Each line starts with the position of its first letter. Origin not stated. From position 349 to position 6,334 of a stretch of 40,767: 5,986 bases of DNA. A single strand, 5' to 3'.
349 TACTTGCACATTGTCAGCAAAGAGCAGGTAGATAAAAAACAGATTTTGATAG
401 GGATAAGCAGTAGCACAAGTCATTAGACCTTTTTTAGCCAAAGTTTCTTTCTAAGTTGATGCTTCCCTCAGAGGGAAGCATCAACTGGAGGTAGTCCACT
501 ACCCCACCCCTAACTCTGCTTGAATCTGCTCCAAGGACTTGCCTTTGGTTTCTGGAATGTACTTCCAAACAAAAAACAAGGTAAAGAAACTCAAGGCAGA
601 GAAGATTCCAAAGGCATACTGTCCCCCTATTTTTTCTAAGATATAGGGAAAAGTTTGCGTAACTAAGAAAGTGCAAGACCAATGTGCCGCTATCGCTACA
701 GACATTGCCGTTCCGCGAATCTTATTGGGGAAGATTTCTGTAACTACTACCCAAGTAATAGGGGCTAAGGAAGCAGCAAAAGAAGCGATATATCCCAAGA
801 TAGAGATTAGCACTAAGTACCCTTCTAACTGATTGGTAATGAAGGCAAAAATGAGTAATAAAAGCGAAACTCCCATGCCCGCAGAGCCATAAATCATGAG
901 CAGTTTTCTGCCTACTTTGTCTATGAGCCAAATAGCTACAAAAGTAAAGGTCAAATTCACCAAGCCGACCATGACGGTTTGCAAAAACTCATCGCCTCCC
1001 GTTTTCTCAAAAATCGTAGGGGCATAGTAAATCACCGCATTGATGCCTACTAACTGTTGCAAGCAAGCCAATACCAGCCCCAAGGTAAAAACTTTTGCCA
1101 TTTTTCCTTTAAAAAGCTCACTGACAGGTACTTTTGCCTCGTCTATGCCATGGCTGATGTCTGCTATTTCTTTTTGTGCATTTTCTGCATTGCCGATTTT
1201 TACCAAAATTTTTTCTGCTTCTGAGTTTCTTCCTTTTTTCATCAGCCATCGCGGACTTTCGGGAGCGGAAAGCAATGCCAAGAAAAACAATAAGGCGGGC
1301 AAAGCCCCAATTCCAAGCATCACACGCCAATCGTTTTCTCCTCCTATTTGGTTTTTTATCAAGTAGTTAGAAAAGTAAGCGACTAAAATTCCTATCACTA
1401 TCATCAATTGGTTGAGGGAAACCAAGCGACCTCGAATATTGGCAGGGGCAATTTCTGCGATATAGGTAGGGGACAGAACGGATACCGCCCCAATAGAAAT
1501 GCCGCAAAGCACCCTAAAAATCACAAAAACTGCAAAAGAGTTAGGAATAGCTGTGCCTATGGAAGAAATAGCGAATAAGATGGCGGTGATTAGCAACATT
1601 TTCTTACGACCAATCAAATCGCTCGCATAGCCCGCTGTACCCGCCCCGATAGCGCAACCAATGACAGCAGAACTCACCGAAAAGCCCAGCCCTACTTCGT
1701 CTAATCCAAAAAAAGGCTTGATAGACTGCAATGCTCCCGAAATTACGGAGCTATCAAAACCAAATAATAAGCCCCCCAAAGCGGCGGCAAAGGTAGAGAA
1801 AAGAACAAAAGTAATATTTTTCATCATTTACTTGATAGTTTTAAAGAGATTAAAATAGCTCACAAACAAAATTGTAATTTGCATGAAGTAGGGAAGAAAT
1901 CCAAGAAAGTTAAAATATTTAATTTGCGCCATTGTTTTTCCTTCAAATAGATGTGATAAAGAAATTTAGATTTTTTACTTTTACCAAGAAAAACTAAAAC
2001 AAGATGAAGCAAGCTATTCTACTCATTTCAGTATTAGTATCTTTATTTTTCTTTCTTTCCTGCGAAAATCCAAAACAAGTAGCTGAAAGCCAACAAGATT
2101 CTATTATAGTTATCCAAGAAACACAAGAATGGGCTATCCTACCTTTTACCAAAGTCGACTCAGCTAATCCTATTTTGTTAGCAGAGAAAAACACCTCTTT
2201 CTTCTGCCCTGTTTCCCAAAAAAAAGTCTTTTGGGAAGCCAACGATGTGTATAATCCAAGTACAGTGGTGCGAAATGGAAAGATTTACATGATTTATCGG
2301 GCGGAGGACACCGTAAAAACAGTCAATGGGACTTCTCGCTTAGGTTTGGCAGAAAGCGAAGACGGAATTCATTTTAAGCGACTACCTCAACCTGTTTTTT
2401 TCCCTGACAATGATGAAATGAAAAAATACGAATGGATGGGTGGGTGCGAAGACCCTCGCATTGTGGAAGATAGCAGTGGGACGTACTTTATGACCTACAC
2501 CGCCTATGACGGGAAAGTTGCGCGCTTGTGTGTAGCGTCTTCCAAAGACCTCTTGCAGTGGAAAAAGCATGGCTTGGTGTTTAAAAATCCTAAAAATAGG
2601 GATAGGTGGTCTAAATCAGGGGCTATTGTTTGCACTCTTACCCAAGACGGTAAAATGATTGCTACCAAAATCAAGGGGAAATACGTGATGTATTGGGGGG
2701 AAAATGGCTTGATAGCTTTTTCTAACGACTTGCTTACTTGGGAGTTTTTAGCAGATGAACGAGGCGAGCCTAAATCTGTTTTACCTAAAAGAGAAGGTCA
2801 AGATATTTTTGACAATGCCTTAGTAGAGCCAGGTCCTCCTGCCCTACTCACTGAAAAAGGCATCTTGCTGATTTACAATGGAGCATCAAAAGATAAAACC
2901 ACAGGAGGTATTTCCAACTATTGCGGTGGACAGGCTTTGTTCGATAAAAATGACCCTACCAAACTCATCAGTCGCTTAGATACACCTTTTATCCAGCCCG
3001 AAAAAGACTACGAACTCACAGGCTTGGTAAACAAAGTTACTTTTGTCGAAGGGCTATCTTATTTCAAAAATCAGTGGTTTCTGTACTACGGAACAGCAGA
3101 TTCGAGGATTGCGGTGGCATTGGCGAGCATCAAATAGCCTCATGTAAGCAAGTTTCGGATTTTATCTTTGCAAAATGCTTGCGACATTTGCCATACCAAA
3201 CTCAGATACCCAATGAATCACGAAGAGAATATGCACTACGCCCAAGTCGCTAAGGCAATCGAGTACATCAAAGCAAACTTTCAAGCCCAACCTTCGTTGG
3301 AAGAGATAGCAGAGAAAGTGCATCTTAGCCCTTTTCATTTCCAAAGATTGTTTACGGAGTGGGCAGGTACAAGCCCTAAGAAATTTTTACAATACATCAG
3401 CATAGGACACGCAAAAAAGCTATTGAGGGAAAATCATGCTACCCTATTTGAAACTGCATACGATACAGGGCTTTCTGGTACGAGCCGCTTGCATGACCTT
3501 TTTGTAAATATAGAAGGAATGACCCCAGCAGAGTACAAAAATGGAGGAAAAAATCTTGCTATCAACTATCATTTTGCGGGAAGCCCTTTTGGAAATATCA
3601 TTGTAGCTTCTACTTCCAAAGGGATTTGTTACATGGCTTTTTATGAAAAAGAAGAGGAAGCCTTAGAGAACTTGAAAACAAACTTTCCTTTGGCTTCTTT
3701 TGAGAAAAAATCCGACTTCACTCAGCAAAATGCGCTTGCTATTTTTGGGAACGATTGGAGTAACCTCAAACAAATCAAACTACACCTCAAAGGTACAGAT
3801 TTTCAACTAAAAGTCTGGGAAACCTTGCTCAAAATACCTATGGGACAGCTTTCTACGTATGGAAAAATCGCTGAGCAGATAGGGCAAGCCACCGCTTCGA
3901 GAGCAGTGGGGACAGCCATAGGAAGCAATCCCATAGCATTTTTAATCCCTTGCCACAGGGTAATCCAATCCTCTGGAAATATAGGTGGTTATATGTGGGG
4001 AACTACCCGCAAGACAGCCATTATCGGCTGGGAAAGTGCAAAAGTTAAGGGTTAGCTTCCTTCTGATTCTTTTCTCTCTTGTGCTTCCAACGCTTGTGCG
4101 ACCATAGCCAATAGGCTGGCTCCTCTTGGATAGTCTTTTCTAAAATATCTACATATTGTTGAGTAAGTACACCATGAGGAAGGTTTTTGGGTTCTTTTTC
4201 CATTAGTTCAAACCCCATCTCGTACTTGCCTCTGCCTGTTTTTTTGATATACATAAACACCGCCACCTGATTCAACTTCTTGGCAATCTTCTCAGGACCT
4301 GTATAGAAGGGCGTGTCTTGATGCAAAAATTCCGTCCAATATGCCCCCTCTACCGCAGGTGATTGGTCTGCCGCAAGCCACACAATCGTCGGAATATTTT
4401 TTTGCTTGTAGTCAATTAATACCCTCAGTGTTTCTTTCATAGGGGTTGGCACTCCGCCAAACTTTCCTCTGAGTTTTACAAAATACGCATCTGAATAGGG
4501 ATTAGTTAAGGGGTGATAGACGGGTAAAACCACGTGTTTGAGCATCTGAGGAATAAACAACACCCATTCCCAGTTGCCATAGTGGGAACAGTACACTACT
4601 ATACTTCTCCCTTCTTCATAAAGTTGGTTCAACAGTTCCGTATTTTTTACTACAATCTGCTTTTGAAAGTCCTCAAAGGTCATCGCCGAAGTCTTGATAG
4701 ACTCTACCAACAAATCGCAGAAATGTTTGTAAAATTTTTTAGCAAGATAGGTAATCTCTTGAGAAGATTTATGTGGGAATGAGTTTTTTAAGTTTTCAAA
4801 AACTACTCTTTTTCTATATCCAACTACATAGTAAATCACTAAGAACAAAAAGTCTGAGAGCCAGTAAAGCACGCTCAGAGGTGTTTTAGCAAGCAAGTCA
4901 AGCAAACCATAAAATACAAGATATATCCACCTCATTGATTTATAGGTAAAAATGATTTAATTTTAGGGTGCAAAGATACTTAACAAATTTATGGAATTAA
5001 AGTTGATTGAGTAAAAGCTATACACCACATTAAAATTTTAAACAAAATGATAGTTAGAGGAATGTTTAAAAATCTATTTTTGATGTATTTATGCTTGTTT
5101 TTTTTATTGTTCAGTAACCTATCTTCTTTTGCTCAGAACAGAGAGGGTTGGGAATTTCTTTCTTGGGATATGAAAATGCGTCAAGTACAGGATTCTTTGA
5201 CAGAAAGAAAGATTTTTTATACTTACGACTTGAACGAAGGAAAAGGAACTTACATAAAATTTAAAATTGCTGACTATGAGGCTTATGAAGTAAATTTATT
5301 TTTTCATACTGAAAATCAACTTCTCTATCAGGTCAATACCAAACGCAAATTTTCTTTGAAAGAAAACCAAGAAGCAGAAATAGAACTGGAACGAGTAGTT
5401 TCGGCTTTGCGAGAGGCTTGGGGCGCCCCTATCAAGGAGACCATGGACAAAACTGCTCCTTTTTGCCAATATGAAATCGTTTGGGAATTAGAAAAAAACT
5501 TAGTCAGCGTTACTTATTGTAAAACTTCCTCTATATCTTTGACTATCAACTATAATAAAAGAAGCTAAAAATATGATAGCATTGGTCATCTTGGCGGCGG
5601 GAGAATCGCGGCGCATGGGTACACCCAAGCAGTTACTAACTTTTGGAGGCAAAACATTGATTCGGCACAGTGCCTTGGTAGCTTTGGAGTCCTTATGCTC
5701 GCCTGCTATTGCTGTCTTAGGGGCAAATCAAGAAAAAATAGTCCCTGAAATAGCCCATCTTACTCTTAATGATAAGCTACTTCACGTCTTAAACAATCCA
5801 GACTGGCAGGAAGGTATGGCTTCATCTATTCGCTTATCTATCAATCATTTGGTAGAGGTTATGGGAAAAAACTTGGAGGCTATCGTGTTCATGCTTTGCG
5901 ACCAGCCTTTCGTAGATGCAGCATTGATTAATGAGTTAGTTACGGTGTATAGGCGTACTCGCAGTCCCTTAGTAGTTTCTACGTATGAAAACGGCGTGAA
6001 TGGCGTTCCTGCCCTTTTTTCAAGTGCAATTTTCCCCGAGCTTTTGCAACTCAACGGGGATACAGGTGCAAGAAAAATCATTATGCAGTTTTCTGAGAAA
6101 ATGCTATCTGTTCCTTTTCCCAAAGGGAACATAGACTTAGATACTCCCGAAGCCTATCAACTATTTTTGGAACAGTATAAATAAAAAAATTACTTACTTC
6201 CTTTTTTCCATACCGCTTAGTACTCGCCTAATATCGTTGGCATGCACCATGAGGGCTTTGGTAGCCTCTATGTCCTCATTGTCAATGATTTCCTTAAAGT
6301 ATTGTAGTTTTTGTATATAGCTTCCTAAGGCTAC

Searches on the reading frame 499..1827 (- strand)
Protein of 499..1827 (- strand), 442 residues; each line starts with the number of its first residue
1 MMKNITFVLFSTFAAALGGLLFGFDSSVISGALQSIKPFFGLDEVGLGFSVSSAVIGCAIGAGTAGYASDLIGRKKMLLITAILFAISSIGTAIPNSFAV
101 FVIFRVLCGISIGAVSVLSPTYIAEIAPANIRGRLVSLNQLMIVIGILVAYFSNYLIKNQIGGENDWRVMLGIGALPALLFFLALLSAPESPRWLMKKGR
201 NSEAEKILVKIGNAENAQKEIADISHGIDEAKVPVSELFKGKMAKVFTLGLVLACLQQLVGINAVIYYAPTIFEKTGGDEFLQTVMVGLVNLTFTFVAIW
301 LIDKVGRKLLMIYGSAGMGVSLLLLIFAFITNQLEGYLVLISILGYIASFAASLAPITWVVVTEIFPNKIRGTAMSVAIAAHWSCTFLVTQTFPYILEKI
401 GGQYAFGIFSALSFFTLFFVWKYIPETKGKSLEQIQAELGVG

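Call 57: search_protein_families(library=pfam, proteins=[window:499-1827:-], max_evalue=0.00001)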
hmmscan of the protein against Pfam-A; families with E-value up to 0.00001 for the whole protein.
window:499-1827:- (442 aa): 2 families
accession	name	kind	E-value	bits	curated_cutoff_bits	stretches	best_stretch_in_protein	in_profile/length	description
PF00083.30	Sugar_tr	-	8.3e-124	414.3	22.3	1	12-438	2-451/452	Sugar (and other) transporter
PF07690.21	MFS_1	-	2.8e-42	145.3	33.4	2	16-296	2-253/347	Major Facilitator Superfamily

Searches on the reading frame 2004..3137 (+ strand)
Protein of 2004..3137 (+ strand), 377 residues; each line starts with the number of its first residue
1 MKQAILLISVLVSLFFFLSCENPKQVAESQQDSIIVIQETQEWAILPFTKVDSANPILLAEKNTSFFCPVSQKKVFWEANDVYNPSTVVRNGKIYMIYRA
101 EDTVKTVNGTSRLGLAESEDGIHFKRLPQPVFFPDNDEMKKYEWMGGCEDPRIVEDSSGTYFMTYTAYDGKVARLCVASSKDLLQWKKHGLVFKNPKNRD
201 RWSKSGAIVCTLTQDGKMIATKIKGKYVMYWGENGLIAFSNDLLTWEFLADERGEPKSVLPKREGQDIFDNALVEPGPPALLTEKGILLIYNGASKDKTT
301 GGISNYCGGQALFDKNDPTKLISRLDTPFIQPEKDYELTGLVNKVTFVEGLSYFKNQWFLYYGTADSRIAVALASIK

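Call 57: search_protein_families(library=pfam, proteins=[window:2004-3137:+], max_evalue=0.00001)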
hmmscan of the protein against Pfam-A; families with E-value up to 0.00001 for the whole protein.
window:2004-3137:+ (377 aa): 3 families
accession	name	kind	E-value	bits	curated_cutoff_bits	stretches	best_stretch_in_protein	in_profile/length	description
PF04041.19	Glyco_hydro_130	-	2.7e-46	158.4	26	1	77-375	30-310/320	beta-1,4-mannooligosaccharide phosphorylase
PF04616.20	Glyco_hydro_43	-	1.1e-06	28.6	32.2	0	149-232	11-84/288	Glycosyl hydrolases family 43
PF00251.26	Glyco_hydro_32N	-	6e-06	26.5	22.1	0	79-196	66-179/307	Glycosyl hydrolases family 32 N-terminal domain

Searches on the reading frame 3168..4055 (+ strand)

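Call 57: search_protein_families(library=pfam, proteins=[window:3168-4055:+], max_evalue=0.00001)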
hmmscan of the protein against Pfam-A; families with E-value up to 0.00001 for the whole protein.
window:3168-4055:+ (295 aa): 3 families
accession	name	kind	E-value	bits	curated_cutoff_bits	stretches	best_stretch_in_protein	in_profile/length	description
PF01035.26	DNA_binding_1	-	4.2e-31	107.1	27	1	211-290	1-80/81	6-O-methylguanine DNA methyltransferase, DNA binding domain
PF12833.13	HTH_18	-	1.6e-17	64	33.6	1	47-125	1-79/80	Helix-turn-helix domain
PF00165.29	HTH_AraC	-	4.5e-10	39.9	26.6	1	35-75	2-42/42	Bacterial regulatory helix-turn-helix proteins, AraC family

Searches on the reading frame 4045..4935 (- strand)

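Call 57: search_protein_families(library=pfam, proteins=[window:4045-4935:-], max_evalue=0.00001)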
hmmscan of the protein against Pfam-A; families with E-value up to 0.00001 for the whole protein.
window:4045-4935:- (296 aa): 1 family
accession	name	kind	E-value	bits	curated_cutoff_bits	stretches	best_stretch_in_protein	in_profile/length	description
PF03279.18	Lip_A_acyltrans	-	1e-31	110.7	22.3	1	3-284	14-294/295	Bacterial lipid A biosynthesis acyltransferase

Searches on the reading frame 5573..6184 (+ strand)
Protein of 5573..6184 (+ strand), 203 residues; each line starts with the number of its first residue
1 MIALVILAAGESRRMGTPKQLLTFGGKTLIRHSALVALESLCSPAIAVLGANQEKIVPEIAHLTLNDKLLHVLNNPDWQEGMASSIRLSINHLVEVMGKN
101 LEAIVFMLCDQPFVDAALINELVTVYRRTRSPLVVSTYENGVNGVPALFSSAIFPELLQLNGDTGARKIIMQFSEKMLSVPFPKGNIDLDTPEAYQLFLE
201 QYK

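Call 57: search_protein_families(library=pfam, proteins=[window:5573-6184:+], max_evalue=0.00001)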
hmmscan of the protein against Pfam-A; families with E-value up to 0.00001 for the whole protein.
window:5573-6184:+ (203 aa): 1 family
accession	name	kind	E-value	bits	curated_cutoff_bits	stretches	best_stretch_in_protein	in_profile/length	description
PF12804.13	NTP_transf_3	-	5.8e-33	114.8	27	1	5-172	2-156/160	MobA-like NTP transferase domain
